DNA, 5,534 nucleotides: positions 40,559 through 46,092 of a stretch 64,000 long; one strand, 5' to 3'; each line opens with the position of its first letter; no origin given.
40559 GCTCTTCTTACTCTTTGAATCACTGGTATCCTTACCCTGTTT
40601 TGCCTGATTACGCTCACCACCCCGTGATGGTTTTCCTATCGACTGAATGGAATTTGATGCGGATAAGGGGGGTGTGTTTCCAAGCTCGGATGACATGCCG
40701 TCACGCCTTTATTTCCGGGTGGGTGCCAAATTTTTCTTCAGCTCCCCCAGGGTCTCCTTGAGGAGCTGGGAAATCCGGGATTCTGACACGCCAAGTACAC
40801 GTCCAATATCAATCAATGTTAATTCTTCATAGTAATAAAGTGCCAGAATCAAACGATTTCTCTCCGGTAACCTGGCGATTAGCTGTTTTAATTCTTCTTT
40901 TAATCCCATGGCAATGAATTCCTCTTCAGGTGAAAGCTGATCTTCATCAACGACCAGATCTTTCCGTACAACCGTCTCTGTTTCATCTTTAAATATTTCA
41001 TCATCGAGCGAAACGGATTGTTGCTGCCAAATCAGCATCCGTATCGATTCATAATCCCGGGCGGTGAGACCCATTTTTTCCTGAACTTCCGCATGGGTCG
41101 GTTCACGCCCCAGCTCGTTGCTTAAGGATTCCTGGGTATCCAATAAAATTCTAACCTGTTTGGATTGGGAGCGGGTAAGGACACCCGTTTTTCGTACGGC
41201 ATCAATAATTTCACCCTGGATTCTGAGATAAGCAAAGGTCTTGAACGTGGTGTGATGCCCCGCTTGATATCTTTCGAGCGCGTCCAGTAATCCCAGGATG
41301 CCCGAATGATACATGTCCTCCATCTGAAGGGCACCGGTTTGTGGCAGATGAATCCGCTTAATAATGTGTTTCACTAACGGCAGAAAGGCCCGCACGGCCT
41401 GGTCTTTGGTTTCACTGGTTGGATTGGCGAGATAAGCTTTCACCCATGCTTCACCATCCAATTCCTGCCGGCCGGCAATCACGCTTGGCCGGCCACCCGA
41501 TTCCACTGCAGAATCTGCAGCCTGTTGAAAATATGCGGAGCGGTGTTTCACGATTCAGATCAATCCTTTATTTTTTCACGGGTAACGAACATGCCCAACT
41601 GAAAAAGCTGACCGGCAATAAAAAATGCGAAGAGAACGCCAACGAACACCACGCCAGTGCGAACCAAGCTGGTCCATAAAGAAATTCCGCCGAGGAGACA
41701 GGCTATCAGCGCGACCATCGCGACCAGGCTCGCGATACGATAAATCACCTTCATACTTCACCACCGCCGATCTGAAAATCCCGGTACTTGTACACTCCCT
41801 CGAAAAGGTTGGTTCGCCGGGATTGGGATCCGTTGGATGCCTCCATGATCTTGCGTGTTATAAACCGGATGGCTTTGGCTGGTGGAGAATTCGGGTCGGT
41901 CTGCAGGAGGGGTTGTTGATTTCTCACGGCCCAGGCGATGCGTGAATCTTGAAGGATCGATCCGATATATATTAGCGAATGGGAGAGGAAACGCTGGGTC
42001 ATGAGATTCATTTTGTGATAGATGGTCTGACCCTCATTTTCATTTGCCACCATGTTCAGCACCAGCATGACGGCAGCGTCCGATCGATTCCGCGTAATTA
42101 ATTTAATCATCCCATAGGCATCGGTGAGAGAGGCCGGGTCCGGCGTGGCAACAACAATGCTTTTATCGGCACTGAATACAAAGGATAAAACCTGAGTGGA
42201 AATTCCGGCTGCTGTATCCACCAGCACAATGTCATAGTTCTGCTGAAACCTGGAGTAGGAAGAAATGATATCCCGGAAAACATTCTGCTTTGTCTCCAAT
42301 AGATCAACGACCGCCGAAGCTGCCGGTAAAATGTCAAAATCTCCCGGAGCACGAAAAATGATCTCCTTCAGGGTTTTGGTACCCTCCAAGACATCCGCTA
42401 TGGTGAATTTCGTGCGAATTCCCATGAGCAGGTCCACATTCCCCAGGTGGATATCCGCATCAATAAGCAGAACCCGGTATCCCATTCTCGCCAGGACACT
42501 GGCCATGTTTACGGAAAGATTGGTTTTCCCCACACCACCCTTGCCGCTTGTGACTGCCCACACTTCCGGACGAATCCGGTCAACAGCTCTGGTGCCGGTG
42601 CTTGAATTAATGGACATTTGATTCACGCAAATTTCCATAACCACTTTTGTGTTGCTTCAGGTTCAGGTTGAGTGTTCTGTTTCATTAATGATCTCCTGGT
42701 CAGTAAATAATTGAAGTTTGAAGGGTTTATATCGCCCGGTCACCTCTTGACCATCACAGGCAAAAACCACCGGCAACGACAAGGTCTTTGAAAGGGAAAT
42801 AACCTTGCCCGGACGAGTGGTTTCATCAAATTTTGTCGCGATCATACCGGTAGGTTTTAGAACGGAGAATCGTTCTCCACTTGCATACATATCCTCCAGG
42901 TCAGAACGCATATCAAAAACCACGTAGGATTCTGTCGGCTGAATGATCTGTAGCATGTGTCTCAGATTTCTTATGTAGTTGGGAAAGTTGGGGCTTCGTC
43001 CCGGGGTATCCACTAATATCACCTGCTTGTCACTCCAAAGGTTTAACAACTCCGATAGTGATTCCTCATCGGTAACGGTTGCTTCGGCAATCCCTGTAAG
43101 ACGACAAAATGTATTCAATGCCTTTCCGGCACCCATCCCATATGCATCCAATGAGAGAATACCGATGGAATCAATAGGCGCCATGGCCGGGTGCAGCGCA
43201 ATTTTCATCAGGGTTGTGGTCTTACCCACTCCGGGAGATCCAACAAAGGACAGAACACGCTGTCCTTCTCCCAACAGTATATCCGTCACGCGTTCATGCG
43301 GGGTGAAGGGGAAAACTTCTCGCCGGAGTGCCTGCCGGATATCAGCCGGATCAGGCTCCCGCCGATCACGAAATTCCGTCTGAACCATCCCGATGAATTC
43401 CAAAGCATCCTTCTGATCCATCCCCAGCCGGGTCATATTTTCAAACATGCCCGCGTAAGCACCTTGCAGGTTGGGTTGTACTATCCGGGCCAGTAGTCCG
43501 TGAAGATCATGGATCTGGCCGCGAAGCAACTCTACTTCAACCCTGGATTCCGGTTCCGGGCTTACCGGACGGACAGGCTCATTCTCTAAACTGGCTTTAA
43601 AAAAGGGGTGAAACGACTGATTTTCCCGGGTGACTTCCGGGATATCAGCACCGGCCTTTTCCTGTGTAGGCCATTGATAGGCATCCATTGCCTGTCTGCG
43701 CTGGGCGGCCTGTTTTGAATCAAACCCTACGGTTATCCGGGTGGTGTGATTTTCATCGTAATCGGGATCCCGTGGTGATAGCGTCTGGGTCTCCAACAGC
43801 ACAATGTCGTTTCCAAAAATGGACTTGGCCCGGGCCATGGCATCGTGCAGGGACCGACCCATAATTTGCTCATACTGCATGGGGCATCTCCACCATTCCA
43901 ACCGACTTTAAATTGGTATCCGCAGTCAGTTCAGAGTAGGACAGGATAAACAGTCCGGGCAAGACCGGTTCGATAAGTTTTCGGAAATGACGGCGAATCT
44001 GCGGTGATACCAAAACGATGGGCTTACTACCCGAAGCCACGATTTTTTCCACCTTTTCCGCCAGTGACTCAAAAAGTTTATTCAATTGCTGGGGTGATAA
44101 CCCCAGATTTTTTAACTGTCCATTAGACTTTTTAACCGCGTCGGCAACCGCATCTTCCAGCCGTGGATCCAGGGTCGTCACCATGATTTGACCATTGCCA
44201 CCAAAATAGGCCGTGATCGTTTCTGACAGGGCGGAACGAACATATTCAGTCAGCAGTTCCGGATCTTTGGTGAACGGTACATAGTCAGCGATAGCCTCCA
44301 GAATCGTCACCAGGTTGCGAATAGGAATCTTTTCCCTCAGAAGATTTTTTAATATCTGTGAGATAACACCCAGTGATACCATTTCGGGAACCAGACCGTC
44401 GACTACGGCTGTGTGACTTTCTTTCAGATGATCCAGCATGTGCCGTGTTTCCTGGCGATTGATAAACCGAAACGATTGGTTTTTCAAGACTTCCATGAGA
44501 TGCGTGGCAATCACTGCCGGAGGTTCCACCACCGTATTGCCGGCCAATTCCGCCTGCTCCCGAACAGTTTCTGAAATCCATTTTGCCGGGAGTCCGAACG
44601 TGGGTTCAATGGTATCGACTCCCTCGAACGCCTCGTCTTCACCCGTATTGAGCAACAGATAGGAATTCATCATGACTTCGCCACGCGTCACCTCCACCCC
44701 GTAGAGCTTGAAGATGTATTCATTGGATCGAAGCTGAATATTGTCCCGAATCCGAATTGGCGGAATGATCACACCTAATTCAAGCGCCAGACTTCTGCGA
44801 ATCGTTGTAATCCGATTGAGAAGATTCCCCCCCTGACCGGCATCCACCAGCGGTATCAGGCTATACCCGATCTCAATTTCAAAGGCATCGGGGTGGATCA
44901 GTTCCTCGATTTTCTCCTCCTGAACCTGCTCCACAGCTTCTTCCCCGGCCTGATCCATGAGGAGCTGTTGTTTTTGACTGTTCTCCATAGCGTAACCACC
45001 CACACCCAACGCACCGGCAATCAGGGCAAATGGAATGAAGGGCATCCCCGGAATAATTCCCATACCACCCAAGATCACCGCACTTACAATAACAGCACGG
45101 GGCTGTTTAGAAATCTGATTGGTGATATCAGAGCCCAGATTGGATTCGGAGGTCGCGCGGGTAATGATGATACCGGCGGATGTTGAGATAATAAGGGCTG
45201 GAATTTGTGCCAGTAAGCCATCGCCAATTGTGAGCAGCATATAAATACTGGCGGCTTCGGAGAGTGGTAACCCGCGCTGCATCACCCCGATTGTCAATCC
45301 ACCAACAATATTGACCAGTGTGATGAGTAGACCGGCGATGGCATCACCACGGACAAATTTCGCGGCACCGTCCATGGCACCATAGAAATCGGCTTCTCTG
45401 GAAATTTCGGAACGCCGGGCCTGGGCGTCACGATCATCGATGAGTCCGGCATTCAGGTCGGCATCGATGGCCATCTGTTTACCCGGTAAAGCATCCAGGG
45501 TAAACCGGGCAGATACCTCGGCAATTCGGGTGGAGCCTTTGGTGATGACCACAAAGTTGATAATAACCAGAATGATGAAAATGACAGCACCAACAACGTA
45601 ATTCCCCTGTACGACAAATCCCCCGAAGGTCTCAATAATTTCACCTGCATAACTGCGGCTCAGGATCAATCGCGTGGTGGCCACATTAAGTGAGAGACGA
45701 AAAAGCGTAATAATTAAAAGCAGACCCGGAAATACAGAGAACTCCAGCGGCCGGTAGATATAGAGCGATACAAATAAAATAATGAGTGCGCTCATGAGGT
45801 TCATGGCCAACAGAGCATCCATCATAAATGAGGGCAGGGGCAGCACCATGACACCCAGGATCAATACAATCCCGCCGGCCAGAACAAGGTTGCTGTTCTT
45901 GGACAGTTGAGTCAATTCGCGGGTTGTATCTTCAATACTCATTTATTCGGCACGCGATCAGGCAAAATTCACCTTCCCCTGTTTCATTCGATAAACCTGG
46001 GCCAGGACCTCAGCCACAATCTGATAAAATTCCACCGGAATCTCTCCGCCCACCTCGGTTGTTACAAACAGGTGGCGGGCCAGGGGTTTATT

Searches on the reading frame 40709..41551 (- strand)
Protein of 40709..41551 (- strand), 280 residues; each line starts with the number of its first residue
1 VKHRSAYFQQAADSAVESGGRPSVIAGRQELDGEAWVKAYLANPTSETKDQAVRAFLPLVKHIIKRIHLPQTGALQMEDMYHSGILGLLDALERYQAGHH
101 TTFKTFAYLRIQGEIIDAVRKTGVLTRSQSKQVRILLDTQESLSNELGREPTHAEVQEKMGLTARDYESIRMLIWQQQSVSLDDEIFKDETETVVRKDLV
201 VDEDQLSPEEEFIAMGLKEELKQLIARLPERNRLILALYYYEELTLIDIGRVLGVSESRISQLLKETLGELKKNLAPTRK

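Call 55: search_protein_families(library=pfam, proteins=[window:40709-41551:-], max_evalue=0.00001)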
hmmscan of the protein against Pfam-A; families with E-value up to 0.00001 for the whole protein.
window:40709-41551:- (280 aa): 4 families
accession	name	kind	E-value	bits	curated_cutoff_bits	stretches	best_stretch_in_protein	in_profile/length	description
PF04545.22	Sigma70_r4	-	2.2e-15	56.3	24.1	1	225-273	2-50/50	Sigma-70, region 4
PF04542.20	Sigma70_r2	-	8.8e-13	48.3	24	1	53-122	2-68/71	Sigma-70 region 2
PF08281.18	Sigma70_r4_2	-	1.5e-08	34.6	25.7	1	219-265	2-48/54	Sigma-70, region 4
PF04539.22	Sigma70_r3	-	4.9e-08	33.4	25.3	1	136-210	6-76/78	Sigma-70 region 3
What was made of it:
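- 40709..41551 (-): FliA/WhiG sigma-28 factor, after FlhA-FlhF-FlhG. Context from call 55.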

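Call 76: search_protein_families(library=ncbifam, proteins=[window:40709-41551:-], max_evalue=0.00001)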
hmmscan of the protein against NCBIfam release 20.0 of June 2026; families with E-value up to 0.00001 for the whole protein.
window:40709-41551:- (280 aa): 58 families (the best 25 are shown)
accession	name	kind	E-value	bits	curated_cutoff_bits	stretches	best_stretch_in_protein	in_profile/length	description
TIGR02479.1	FliA_WhiG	subfamily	4.2e-60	203.3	189.6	1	53-275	2-223/224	FliA/WhiG family RNA polymerase sigma factor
NF005413.0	PRK06986.1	subfamily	4.3e-55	187.2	201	1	40-276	7-237/241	RNA polymerase sigma factor FliA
NF004935.0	PRK06288.1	equivalog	2.6e-51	174.8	343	1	34-278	21-265/270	RNA polymerase sigma factor WhiG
NF005809.0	PRK07670.1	equivalog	2.7e-47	161.4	326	1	39-276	15-251/255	FliA/WhiG family RNA polymerase sigma factor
NF004572.0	PRK05911.1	equivalog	1.5e-35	122.8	378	1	40-275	16-253/257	RNA polymerase sigma factor sigma-28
NF009091.0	PRK12427.1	equivalog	1.3e-32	113.3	339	1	45-272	13-228/233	FliA/WhiG family RNA polymerase sigma factor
TIGR02980.1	SigBFG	subfamily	4.9e-32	111.4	234.35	1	47-275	3-226/227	SigB/SigF/SigG family RNA polymerase sigma factor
TIGR02937.1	sigma70-ECF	superfamily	1.2e-30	106.3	42.9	1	50-275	4-165/165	sigma-70 family RNA polymerase sigma factor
TIGR02885.1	spore_sigF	equivalog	7e-28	98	321.45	1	46-275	10-231/231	RNA polymerase sporulation sigma factor SigF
NF005644.0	PRK07408.1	subfamily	1.3e-26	93.8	261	1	35-277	15-255/258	RNA polymerase sigma factor SigF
NF004052.0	PRK05572.1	subfamily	2.1e-26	93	311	1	46-275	31-250/252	SigF/SigG family RNA polymerase sporulation sigma factor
NF006071.0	PRK08215.1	equivalog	4.9e-24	85.3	372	1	43-275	33-257/258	RNA polymerase sporulation sigma factor SigG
TIGR02997.1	Sig70-cyanoRpoD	subfamily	1e-23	84.1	384.5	1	46-271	73-297/298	RNA polymerase sigma factor, RpoD/SigA family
TIGR02394.1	rpoS_proteo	equivalog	5.6e-22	78.6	378.7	1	47-276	46-275/285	RNA polymerase sigma factor RpoS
TIGR02850.1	spore_sigG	equivalog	9.5e-22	77.7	457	1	45-274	32-253/254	RNA polymerase sporulation sigma factor SigG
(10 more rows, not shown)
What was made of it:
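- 40709..41551 (-): TIGR02479 scores 203.3 bits against a cutoff of 189.6 (call 76).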

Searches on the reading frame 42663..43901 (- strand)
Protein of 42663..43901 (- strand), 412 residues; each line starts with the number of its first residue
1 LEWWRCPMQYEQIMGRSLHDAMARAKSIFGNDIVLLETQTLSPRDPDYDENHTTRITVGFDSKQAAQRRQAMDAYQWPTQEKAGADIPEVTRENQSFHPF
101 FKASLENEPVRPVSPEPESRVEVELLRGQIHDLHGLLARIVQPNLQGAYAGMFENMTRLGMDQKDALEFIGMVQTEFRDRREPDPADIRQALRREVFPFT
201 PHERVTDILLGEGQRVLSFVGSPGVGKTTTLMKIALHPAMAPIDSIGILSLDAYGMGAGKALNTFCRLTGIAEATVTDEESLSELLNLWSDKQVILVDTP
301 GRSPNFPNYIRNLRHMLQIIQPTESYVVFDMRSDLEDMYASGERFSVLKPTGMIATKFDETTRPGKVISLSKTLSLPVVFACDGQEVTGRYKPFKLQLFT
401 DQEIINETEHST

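Call 55: search_protein_families(library=pfam, proteins=[window:42663-43901:-], max_evalue=0.00001)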
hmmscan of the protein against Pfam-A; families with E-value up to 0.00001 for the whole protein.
window:42663-43901:- (412 aa): 1 family
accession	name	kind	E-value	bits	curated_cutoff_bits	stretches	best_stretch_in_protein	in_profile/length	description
PF00448.28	SRP54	-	4.3e-25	88.9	22.7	1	215-398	2-189/196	SRP54-type protein, GTPase domain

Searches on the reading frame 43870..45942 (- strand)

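Call 55: search_protein_families(library=pfam, proteins=[window:43870-45942:-], max_evalue=0.00001)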
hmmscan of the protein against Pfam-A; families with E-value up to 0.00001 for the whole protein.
window:43870-45942:- (690 aa): 1 family
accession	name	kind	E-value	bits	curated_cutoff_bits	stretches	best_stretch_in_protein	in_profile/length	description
PF00771.25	FHIPEP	-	5.6e-263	874.8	29.1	1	28-676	1-656/657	FHIPEP family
